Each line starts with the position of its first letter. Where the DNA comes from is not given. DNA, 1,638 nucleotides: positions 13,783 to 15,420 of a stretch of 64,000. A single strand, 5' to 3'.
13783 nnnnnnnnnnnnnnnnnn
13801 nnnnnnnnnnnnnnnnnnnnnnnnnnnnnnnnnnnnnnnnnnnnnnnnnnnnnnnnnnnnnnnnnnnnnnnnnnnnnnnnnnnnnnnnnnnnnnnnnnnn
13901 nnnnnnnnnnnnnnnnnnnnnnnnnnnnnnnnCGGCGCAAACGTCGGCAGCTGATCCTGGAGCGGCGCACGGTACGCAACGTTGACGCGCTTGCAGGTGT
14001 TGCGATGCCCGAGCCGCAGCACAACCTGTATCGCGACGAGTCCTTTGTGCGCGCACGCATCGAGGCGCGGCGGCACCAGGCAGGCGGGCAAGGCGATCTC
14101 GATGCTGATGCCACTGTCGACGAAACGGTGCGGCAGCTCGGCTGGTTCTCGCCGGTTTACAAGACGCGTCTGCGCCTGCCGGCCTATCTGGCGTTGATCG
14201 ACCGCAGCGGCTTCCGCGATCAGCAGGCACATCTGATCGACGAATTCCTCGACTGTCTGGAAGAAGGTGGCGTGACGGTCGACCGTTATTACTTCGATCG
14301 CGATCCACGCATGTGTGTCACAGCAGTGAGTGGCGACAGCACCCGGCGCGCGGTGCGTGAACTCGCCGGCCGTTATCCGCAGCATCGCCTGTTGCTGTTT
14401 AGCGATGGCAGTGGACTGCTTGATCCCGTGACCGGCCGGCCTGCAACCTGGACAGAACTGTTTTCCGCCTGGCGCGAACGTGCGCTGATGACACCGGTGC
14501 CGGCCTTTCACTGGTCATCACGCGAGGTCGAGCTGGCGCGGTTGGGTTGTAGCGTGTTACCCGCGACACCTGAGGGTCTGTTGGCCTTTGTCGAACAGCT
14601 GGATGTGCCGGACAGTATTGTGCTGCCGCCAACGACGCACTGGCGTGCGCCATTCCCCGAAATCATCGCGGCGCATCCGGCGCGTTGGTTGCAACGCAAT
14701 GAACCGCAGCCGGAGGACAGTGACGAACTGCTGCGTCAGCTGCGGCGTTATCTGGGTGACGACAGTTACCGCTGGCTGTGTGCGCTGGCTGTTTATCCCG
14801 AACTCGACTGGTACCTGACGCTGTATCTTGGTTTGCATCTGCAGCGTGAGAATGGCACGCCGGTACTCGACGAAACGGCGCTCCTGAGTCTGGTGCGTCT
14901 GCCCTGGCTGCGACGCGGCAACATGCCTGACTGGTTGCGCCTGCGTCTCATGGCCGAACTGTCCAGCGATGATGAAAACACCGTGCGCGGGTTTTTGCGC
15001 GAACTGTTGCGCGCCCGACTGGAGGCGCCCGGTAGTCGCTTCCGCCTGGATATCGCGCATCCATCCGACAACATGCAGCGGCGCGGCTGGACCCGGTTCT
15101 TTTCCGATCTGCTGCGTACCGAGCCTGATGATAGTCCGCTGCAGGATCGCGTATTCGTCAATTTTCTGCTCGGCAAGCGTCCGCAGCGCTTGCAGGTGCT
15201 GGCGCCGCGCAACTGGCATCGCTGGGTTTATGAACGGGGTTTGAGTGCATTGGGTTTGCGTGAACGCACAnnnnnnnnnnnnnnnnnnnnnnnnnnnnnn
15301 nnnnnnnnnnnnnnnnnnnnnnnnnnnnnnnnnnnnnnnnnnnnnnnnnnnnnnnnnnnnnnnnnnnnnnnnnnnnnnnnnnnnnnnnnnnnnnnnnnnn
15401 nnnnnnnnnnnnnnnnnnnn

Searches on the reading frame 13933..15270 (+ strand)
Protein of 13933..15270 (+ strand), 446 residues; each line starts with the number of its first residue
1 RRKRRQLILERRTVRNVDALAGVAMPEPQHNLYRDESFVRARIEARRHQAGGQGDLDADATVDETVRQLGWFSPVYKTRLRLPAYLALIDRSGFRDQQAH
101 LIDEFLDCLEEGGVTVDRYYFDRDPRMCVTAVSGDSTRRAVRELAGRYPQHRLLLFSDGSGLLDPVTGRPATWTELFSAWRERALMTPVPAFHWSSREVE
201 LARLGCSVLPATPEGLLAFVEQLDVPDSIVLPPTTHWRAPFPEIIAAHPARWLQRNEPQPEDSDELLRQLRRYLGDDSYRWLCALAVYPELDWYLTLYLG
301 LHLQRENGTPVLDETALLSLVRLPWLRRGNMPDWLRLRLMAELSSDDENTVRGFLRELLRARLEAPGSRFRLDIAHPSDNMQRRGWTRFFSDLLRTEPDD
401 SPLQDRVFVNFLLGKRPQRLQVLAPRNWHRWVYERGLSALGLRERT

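Call 41: search_solved_structures(query=A2, max_evalue=1)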
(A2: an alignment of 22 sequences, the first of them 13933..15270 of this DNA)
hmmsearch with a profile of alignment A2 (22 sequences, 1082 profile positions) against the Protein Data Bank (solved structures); distinct sequences matched with E-value up to 1: 3.
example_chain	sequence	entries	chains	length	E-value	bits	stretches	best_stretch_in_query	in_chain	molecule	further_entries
8qox_B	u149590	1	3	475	0.015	16.8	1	125-246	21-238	Conserved membrane protein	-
6hif_Y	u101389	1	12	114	0.027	16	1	129-210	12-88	hdh assembly factor Kustc1130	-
9hfj_A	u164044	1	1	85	0.3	12.6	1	151-222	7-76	SusC homolog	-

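Call 52: find_related_loci(query=A3, collection=genome_contigs, flank=8000)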
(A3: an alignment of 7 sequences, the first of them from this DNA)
Query A3 (446 aa) in genome_contigs; peptide patterns used: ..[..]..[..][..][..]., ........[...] (x = any residue, [..] = any of these).
65 stretches matched a pattern; 10 encode a relative of the query (tblastn E <= 1e-3); 10 distinct loci.
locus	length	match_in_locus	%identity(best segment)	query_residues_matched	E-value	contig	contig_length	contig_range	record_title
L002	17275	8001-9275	61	15-443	2e-167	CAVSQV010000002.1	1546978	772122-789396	MAG: uncultured Acidobacteriota bacterium isolate MFD05747.bin.2.183 genome assembly, contig: contig_16777, whole genome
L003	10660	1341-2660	46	2-443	2e-130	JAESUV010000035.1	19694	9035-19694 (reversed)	MAG: Gammaproteobacteria bacterium isolate NORP350 Contig_source1382A_5934, whole genome shotgun sequence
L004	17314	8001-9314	46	1-443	2e-120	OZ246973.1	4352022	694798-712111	MAG: Woeseiaceae bacterium isolate b23f494e-b508-4bf2-85c1-ed8b7ae4e92f genome assembly, chromosome: 1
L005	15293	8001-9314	45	4-443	1e-105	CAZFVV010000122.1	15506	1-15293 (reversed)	MAG TPA_asm: uncultured Calditrichaceae bacterium isolate SRP329715_co1_261 genome assembly, contig: NODE_5739_length_15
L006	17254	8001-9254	43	31-443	9e-99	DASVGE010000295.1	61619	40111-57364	MAG TPA_asm: Pyrinomonadaceae bacterium isolate SMAG_U2107 k141_1235328, whole genome shotgun sequence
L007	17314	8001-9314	41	5-443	4e-91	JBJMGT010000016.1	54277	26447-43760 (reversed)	MAG: Pyrinomonadaceae bacterium isolate H3_16_all_fractions_metab_47_61_0 k255_4551307, whole genome shotgun sequence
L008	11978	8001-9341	39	31-443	2e-87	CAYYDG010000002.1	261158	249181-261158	MAG TPA_asm: uncultured Heliomicrobium sp. isolate binchicken_co276_100 genome assembly, contig: NODE_28_length_261158_c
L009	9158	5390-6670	41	31-446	2e-85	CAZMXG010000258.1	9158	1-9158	MAG TPA_asm: uncultured Heliomicrobium sp. isolate SRP173033_co1_351 genome assembly, contig: NODE_18350_length_9158_cov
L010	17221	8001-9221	36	9-418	8e-84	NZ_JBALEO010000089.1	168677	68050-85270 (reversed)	MAG: Nostoc sp. isolate P8219 bin 29 NODE_45_length_168677_cov_68.685049, whole genome shotgun sequence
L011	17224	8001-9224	28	1-419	1e-36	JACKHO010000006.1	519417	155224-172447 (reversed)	MAG: Planctomycetaceae bacterium isolate HK-STAS-PLAN-20 HK-STAS-PLAN-20_6, whole genome shotgun sequence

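Call 59: predict_structure(alignment_id=A2)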
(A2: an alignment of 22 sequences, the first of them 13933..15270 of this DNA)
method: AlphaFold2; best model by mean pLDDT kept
length: 446 residues; sequences in the alignment: 22
mean_pLDDT: 76.3   pTM: 0.72
mean pLDDT of the five models: 76.3, 74.1, 73.2, 73.1, 69.2
residues with pLDDT >= 90: 190; 70-90: 124; 50-70: 43; < 50: 89
segments of 3 or more residues with pLDDT < 50: 1-23, 366-412, 417-425, 440-446
pLDDT, mean of each block of 10 residues (from residue 1): 29 32 66 89 85 76 89 81 93 89 95 94 91 71 93 94 90 92 93 87 89 93 72 67 92 90 96 95 87 90 91 93 91 90 90 80 47 32 39 39 39 48 46 51 42
secondary structure, 60 per line:
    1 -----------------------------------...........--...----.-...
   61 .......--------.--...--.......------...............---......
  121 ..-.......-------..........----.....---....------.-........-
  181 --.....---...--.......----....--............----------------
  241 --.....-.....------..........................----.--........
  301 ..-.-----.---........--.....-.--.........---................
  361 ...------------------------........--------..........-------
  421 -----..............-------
elements in order: H36-46 E49-51 H58-67 E79-81 E84-90 H97-111 E115-122 E124-130 E138-140 H141-147 E152-156 H172-179 E183-187 H196-202 E207-210 H213-224 H243-247 H249-253 H260-285 H293-302 H314-321 H324-328 H333-341 H345-363 H388-395 H404-413 H426-439

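Call 61: fold_search(model_id=the predicted structure, library=pdb)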
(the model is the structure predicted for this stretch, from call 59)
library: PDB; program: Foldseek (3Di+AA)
matches with E <= 10: 1012; with E <= 0.001: 1
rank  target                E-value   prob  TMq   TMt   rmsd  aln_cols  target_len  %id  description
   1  9qhf_G                5.0e-04  1.00  0.22  0.39   8.5       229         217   16  NorQD complex state 3 from Jhaorihella thermophila (released 2026-03-25)
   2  9qhe_G                5.9e-03  0.98  0.21  0.35   9.4       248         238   14  NorQD complex state 2 from Jhaorihella thermophila (released 2026-03-25)
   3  6li1                  5.9e-03  0.57  0.16  0.16  23.4       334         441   12  Crystal structure of GPR52 ligand free form with flavodoxin fusion (released 2020-02-26)
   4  4o9u_B                1.9e-02  0.93  0.20  0.20   7.6       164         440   16  Mechanism of transhydrogenase coupling proton translocation and hydride transfer (released 2015-01-28)
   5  6li0                  2.3e-02  0.44  0.18  0.18  24.1       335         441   13  Crystal structure of GPR52 in complex with agonist c17 (released 2020-02-26)
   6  5x4j                  4.1e-02  0.25  0.17  0.16  17.3       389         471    7  The crystal structure of Pyrococcus furiosus RecJ (Zn-soaking) (released 2018-02-14)
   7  5x4i                  4.3e-02  0.20  0.16  0.15  19.3       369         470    9  Pyrococcus furiosus RecJ (D83A, Mn-soaking) (released 2018-02-14)
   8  5v56_A                5.1e-02  0.21  0.16  0.12  25.3       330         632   10  2.9A XFEL structure of the multi-domain human smoothened receptor (with E194M mutation) in complex with TC114 (released 2017-05-24)
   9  5v57_A                5.6e-02  0.16  0.15  0.11  27.7       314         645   10  3.0A SYN structure of the multi-domain human smoothened receptor in complex with TC114 (released 2017-05-24)
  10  1cnf                  6.0e-02  0.25  0.13  0.19  12.0       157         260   16  STRUCTURAL STUDIES ON CORN NITRATE REDUCTASE: REFINED STRUCTURE OF THE CYTOCHROME B REDUCTASE FRAGMENT AT 2.5 ANGSTROMS, (released 1995-04-20)
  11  7scr_A                7.4e-02  0.72  0.15  0.27   6.7       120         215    8  Crystal structure of trypanosome brucei hypoxanthine-guanine-xanthine phosphoribzosyltransferase in complex with (4S,7 (released 2022-03-02)
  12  4p4n_C                7.4e-02  0.47  0.15  0.23   8.5       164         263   15  Crystal Structure of Mycobacterium tuberculosis Shikimate Dehydrogenase (released 2015-03-18)
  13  5xr8                  7.9e-02  0.23  0.17  0.17  23.6       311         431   13  Crystal structure of the human CB1 in complex with agonist AM841 (released 2017-07-12)
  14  4p4g_B                8.8e-02  0.41  0.15  0.22   7.9       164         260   14  Crystal Structure of Mycobacterium tuberculosis Shikimate Dehydrogenase (released 2015-03-18)
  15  6ll9_B                8.8e-02  0.33  0.13  0.20  11.1       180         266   12  Crystal structure of D-alanine-D-alanine ligase from Aeromonas hydrophila (released 2020-07-15)
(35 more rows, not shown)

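Call 76: search_protein_families(library=pfam, proteins=[L004:9201-10577:+, L004:505-1848:+, L004:1868-2593:+, L004:10706-11341:-, L004:11341-12987:-, L004:12987-13610:-], max_evalue=0.001)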
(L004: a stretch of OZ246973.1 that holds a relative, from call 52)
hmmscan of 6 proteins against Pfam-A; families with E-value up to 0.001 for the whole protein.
L004:9201-10577:+ (459 aa): 3 families
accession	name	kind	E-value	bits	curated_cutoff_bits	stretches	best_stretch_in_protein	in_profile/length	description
PF06744.18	IcmF_C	-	2.4e-23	82.7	26.7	1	332-428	2-102/106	Type VI secretion protein IcmF C2-like domain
PF21070.2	IcmF_helical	-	3.1e-07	31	24.1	1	226-323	5-104/106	Type VI secretion protein IcmF helical domain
PF24814.1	WD40_Prp19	-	0.00073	19.1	320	0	120-184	184-247/281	Prp19 WD40 domain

L004:505-1848:+ (448 aa): 1 family
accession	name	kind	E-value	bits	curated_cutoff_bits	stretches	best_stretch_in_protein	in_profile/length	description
PF03572.23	Peptidase_S41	-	1.6e-24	86.8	24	1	238-432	3-164/165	Peptidase family S41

L004:1868-2593:+ (242 aa): 0 families

L004:10706-11341:- (211 aa): 1 family
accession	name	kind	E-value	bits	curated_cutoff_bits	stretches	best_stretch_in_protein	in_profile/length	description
PF03886.18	ABC_trans_aux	-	3.3e-25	89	26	1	29-186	1-161/161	ABC-type transport auxiliary lipoprotein component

L004:11341-12987:- (548 aa): 1 family
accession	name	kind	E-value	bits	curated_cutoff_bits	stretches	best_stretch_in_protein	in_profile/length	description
PF02470.25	MlaD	-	2e-32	111.7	25.1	3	51-142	2-81/81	MlaD protein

L004:12987-13610:- (207 aa): 1 family
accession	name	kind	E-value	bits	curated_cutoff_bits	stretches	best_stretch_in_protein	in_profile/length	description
PF04403.18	PqiA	-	1.4e-54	184.6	23.8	1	45-199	1-153/156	Paraquat-inducible protein A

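Call 108: search_protein_families(library=pfam, alignment_id=A3, max_evalue=10)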
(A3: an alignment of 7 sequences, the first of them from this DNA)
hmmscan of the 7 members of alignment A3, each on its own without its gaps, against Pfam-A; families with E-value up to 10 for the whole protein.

A. member 1, seq(446 aa): 0 families

B. families by the number of members that match (of 7 scanned): 1 family
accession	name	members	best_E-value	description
PF19709.4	DUF6206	1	0.012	Family of unknown function (DUF6206)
